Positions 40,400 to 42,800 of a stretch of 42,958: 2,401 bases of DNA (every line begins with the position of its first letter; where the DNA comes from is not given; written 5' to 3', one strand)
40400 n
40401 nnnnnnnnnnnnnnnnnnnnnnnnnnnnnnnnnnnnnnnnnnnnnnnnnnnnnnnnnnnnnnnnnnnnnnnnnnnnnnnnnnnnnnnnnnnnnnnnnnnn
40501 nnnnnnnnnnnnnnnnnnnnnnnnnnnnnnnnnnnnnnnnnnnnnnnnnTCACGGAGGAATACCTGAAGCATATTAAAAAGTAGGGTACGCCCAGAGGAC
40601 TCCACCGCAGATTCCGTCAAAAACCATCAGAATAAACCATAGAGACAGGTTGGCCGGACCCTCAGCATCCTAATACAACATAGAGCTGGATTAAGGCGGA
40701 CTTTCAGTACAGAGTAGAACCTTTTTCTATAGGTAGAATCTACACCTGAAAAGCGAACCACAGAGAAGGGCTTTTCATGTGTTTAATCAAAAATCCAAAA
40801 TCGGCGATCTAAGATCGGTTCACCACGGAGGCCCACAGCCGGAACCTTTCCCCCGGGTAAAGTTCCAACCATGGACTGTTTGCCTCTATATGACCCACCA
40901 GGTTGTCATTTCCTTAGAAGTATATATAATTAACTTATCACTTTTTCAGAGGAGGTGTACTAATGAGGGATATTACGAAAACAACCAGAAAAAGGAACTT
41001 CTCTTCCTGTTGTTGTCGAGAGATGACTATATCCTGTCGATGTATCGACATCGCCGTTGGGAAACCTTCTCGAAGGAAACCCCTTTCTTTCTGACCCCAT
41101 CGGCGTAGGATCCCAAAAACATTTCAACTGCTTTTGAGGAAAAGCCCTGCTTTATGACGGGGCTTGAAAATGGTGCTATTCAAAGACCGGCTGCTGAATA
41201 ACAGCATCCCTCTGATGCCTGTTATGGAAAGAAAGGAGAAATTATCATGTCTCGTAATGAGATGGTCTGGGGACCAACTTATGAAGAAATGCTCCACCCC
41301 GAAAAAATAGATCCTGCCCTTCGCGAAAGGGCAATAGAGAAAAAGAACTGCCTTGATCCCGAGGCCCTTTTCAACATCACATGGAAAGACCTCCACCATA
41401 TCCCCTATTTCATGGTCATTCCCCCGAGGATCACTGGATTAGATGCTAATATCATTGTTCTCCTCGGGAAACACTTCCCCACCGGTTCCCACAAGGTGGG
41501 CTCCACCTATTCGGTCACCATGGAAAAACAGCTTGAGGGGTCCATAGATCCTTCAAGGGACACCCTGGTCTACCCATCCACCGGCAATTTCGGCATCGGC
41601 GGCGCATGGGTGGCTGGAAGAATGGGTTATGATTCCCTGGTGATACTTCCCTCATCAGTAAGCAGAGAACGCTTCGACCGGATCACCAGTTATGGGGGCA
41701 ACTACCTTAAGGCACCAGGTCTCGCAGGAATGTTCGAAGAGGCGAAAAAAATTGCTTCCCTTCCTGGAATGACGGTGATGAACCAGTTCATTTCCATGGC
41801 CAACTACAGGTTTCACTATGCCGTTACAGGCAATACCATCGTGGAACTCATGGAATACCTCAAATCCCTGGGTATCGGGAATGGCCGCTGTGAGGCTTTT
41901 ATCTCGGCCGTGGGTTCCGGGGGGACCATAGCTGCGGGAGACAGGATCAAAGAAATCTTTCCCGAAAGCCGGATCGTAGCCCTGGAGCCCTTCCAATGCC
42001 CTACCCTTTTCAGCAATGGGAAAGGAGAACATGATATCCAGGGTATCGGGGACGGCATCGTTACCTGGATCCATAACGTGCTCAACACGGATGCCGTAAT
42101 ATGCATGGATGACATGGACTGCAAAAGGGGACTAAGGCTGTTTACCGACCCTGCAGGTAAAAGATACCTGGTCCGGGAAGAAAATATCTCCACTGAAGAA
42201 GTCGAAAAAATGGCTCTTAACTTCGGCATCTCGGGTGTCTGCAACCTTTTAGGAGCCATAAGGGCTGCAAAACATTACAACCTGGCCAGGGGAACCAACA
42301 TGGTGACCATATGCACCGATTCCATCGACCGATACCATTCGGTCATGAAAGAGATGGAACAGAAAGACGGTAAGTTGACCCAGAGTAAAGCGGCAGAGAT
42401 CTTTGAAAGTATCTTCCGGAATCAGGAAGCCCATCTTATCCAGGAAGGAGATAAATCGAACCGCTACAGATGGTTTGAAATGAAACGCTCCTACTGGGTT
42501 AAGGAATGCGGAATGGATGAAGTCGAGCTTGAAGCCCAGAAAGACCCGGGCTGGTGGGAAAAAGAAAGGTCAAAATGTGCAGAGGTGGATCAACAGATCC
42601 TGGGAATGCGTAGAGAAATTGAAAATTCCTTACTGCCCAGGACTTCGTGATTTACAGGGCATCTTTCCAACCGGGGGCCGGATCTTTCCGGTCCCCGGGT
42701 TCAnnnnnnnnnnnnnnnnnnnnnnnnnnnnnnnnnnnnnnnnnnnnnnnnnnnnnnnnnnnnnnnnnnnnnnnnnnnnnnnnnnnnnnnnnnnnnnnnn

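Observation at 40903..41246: Cys-Cys-Cys micro-ORF in the leader of a cysteine-synthase-family gene: candidate cysteine-sensing leader peptide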

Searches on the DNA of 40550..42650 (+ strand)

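Call 4: search_rna_families(source=window, start=40550, end=41350, threshold=evalue, max_evalue=10, show_alignments=3)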
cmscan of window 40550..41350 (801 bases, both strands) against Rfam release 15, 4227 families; matches with E-value up to 10: 3.
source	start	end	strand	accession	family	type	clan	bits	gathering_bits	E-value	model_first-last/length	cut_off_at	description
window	41140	41186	-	RF01519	CC0196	Gene; sRNA;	-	18.7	35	0.13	1-58/58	no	Caulobacter sRNA CC0196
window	40828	40879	-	RF04170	MIR7723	Gene; miRNA;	-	17.3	200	0.99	1-235/235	no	MIR7723 microRNA precursor family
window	41185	41267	+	RF01194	sn2903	Gene; snRNA; snoRNA; CD-box;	CL00066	13.5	50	8.3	1-91/91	no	Small nucleolar RNA sn2903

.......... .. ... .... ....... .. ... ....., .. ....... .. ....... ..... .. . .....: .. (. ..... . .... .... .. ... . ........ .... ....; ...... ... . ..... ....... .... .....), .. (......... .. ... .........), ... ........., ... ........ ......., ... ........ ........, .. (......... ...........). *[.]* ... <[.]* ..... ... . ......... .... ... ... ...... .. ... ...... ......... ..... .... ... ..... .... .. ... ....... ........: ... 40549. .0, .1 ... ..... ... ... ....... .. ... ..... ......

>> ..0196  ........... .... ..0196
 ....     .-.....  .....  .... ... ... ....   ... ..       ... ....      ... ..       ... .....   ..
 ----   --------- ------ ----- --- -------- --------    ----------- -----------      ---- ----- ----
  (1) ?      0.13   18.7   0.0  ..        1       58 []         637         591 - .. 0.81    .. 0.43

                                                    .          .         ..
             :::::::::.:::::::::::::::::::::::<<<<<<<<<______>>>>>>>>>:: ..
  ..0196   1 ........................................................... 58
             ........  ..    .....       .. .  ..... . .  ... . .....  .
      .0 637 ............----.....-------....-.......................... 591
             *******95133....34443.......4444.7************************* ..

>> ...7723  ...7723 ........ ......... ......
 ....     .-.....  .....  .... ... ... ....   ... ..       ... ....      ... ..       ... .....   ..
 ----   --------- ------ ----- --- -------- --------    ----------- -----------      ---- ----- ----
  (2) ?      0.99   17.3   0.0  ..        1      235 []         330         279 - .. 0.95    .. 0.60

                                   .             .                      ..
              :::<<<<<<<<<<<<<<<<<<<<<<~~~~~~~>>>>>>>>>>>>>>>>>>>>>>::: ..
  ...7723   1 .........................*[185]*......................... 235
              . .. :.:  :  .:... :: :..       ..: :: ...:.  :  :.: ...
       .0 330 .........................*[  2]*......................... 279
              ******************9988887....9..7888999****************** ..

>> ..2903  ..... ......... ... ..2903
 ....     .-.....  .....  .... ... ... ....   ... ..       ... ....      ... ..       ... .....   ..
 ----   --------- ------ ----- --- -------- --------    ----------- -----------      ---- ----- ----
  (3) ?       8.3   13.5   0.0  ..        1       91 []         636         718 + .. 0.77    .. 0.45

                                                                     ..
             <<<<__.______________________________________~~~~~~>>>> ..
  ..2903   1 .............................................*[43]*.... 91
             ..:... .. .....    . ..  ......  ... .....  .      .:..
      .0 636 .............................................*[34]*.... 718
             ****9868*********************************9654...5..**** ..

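Call 25: search_rna_families(sources=[L047, L048, L049, L050, L051, L052, L053, L055, L056, L058, L059, L061, L062, L064, L065, L071], threshold=gathering)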
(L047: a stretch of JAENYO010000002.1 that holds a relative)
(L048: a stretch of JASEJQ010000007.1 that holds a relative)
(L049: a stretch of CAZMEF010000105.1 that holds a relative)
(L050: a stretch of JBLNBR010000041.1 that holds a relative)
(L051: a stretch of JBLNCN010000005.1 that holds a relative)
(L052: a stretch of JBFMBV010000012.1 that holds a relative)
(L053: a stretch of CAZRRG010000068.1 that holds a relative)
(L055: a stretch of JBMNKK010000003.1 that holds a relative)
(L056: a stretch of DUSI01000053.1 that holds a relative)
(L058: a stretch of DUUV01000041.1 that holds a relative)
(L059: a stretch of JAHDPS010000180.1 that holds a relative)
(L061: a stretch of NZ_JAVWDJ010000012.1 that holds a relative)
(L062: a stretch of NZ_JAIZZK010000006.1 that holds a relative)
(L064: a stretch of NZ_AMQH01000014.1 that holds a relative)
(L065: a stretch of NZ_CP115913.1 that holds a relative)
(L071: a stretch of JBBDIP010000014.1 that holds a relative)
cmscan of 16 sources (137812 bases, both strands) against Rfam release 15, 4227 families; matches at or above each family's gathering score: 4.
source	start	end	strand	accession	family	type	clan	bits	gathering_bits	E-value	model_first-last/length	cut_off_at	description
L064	6101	6229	-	RF02541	LSU_rRNA_bacteria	Gene; rRNA;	CL00112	94.2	50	3e-26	2797-2925/2925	5'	Bacterial large subunit ribosomal RNA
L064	5682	5799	-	RF00001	5S_rRNA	Gene; rRNA;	CL00113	75.8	38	6.5e-14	1-120/120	no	5S ribosomal RNA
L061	5509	5626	-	RF00001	5S_rRNA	Gene; rRNA;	CL00113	75.5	38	7.6e-14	1-120/120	no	5S ribosomal RNA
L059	311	392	-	RF00005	tRNA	Gene; tRNA;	CL00001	49.5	29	3e-07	1-71/71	no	tRNA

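Call 42: search_rna_families(sources=[L054, L057, L060, L063, L066, L067, L068, L069, L070, L072, L073, L074, L075, L076, L077, L078, L081, L082], threshold=gathering)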
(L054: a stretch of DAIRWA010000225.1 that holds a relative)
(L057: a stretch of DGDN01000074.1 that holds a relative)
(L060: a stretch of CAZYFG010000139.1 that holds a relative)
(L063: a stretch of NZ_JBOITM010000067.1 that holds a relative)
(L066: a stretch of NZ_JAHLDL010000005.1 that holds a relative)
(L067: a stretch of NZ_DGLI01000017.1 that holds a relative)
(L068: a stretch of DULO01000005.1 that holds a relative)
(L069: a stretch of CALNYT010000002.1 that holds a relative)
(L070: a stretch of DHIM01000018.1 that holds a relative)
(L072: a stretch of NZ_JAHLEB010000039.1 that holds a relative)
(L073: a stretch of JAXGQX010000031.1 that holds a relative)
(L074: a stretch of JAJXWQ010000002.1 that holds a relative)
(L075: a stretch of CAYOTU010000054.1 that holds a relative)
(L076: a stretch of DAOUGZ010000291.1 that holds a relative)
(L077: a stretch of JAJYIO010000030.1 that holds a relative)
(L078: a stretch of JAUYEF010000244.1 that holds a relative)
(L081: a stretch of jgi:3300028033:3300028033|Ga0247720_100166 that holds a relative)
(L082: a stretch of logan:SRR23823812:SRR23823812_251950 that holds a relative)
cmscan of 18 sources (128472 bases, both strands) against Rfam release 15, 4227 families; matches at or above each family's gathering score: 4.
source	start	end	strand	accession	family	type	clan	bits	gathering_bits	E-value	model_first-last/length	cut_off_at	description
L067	5682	5799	-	RF00001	5S_rRNA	Gene; rRNA;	CL00113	77.1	38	2.7e-14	1-120/120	no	5S ribosomal RNA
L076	3531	3603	-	RF00005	tRNA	Gene; tRNA;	CL00001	67.4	29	3.2e-12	1-71/71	no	tRNA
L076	3737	3823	-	RF00005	tRNA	Gene; tRNA;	CL00001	53.7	29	2e-08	1-71/71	no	tRNA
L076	3634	3723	-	RF00005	tRNA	Gene; tRNA;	CL00001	52.8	29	3.5e-08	1-71/71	no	tRNA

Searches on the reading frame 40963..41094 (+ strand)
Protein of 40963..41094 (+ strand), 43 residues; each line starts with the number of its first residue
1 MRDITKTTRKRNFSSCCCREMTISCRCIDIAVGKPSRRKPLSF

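Call 5: search_protein_families(library=pfam, proteins=[window:40963-41094:+], max_evalue=0.01)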
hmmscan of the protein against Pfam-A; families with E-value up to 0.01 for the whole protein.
window:40963-41094:+ (43 aa): 0 families

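Call 6: search_protein_families(library=ncbifam, proteins=[window:40963-41094:+], max_evalue=0.01)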
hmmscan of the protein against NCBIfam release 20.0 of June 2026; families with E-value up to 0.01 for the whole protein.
window:40963-41094:+ (43 aa): 0 families

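Call 49: find_homologous_proteins(query=window:40963-41091:+, max_evalue=10)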
Query seq(43 aa): no candidate shares three 5-residue words with the query. No homologue found.
